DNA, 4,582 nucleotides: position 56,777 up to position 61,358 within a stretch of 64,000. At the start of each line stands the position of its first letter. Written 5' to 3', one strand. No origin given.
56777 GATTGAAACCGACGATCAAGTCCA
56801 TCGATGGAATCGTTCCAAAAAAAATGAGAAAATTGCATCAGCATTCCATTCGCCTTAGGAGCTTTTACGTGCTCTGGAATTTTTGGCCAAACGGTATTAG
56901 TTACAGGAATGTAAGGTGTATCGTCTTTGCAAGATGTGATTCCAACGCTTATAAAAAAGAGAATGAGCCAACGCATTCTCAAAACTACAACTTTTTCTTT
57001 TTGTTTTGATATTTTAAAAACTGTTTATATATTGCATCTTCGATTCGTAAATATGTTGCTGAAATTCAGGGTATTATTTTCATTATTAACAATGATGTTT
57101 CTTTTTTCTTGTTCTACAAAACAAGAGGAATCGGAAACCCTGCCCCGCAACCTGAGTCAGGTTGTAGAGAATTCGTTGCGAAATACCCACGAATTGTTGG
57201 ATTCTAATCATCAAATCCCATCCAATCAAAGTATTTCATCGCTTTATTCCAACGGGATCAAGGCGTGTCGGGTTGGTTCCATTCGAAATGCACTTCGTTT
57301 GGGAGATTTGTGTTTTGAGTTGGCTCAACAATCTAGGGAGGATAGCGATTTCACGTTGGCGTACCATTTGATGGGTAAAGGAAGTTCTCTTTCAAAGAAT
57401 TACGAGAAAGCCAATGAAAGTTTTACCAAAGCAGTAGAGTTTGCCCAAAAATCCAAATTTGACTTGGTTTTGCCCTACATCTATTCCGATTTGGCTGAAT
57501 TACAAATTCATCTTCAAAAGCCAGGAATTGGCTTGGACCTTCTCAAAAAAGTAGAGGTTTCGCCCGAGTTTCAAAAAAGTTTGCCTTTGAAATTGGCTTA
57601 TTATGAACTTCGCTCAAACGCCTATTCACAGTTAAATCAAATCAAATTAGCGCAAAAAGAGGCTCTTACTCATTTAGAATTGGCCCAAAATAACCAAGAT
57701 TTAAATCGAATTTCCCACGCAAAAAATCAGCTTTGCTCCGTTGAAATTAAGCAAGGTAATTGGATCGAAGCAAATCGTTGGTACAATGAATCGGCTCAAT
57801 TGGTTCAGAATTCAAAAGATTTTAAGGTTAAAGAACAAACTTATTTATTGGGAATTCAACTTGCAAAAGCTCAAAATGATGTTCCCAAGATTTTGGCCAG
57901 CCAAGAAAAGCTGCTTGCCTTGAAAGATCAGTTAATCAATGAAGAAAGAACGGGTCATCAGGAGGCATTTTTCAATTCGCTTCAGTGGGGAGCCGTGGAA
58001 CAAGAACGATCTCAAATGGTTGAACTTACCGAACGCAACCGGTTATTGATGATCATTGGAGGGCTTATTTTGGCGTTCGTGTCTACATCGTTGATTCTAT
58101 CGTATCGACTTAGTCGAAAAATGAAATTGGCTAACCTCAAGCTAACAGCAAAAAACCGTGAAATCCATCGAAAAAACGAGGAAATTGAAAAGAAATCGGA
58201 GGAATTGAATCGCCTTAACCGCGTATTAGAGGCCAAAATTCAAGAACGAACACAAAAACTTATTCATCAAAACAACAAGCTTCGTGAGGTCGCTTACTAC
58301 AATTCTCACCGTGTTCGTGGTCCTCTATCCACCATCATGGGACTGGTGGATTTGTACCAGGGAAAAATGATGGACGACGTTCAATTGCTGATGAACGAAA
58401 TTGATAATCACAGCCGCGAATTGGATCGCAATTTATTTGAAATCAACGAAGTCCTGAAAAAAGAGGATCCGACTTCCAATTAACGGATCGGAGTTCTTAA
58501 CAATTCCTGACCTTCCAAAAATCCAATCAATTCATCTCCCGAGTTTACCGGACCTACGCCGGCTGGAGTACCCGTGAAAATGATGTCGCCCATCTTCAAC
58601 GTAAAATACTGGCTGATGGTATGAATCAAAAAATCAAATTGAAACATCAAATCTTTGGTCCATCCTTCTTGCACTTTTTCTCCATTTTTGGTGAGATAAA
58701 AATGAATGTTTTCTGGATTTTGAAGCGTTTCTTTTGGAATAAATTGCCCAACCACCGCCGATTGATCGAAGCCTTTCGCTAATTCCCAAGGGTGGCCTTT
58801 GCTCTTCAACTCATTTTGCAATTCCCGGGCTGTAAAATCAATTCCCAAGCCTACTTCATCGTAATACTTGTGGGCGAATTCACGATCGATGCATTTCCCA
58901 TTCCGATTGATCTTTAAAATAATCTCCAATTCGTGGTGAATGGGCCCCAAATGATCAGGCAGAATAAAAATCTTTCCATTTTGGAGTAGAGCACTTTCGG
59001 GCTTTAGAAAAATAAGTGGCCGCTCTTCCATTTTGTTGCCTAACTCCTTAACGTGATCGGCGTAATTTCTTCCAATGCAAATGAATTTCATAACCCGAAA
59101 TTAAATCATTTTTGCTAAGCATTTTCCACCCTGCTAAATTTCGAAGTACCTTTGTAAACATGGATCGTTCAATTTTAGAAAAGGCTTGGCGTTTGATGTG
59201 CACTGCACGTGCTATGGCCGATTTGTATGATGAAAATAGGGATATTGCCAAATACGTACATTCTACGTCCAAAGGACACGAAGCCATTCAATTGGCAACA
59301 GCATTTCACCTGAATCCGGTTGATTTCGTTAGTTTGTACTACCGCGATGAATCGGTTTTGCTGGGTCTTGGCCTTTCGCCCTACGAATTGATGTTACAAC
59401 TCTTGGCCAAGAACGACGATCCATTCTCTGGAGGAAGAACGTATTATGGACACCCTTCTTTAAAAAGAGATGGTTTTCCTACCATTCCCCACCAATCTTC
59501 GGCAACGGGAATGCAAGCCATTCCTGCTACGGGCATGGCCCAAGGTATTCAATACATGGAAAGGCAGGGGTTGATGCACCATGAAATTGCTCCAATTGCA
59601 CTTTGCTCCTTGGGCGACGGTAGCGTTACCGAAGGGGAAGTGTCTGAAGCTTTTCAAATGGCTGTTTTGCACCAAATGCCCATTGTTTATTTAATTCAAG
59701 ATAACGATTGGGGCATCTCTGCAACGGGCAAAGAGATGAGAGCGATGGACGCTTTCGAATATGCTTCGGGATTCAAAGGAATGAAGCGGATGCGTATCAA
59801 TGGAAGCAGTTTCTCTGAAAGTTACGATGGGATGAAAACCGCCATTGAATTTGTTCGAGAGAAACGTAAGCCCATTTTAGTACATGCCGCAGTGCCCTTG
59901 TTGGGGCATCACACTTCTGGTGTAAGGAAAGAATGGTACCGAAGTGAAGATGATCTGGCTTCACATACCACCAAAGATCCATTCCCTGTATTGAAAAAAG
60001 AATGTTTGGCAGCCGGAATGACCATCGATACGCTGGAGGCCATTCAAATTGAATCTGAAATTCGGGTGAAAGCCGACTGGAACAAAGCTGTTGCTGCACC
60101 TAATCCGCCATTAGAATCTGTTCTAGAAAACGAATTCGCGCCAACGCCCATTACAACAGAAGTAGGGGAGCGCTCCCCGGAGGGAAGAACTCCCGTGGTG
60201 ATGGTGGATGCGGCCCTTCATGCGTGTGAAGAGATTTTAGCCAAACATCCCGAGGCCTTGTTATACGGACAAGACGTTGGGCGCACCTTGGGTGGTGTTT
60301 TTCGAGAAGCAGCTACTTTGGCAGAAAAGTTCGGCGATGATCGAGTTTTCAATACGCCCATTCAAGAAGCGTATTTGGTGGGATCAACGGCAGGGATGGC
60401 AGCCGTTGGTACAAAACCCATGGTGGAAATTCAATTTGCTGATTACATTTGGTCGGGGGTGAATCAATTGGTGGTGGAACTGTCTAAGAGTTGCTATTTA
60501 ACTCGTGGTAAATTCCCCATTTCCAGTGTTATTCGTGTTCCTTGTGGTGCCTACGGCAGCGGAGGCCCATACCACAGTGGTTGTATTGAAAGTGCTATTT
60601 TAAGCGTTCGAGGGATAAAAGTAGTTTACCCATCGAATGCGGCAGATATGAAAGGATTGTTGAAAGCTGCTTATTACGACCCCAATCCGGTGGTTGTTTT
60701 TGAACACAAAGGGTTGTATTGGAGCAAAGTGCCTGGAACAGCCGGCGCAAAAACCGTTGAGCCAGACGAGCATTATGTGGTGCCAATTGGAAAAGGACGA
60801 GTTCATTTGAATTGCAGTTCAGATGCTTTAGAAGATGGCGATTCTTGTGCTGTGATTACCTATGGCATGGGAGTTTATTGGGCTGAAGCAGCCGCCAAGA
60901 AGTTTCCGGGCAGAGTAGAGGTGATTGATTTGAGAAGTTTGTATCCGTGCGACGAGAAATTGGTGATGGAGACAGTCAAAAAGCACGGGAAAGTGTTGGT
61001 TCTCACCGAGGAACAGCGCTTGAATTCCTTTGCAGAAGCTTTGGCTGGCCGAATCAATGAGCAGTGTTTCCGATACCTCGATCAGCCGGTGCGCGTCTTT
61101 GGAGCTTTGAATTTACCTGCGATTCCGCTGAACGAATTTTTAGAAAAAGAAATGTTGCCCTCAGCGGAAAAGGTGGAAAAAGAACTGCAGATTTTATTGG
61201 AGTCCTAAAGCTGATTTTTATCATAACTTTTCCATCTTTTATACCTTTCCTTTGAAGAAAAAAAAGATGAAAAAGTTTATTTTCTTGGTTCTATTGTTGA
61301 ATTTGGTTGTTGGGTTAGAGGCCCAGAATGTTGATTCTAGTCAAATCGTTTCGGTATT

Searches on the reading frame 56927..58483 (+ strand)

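Call 35: search_protein_families(library=pfam, proteins=[window:56927-58483:+], max_evalue=0.0001)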
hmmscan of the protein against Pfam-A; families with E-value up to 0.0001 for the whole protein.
window:56927-58483:+ (518 aa): 2 families
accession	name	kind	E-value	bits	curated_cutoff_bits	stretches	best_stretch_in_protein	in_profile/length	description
PF13424.12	TPR_12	-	1.3e-05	25.7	30.1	0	113-175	13-77/77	Tetratricopeptide repeat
PF07719.23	TPR_2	-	3.9e-05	23.9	27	0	145-173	3-31/34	Tetratricopeptide repeat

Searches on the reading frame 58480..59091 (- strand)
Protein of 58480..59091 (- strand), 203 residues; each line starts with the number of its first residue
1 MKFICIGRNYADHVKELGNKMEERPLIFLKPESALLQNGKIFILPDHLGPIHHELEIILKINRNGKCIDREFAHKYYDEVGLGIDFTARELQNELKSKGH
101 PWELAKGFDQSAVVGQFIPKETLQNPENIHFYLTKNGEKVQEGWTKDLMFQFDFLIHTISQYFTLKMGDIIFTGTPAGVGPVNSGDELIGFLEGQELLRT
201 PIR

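Call 35: search_protein_families(library=pfam, proteins=[window:58480-59091:-], max_evalue=0.0001)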
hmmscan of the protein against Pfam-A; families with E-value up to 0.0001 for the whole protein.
window:58480-59091:- (203 aa): 1 family
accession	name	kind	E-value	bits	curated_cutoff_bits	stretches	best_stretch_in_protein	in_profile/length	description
PF01557.24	FAA_hydrolase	-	3.7e-43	148.1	23.9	1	2-188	1-199/214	Fumarylacetoacetate (FAA) hydrolase C-terminal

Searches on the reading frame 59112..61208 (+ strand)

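Call 35: search_protein_families(library=pfam, proteins=[window:59112-61208:+], max_evalue=0.0001)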
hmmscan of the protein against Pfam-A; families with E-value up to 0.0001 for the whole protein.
window:59112-61208:+ (698 aa): 3 families
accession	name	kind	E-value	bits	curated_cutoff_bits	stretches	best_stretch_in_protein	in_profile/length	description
PF00676.26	E1_dh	-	4.7e-31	108.3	22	1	48-333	24-298/300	Dehydrogenase E1 component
PF02779.29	Transket_pyr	-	3.9e-30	105.2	27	1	364-536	5-172/174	Transketolase, pyrimidine binding domain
PF02780.25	Transketolase_C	-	9.1e-21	74.5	25.9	1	573-688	6-124/124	Transketolase, C-terminal domain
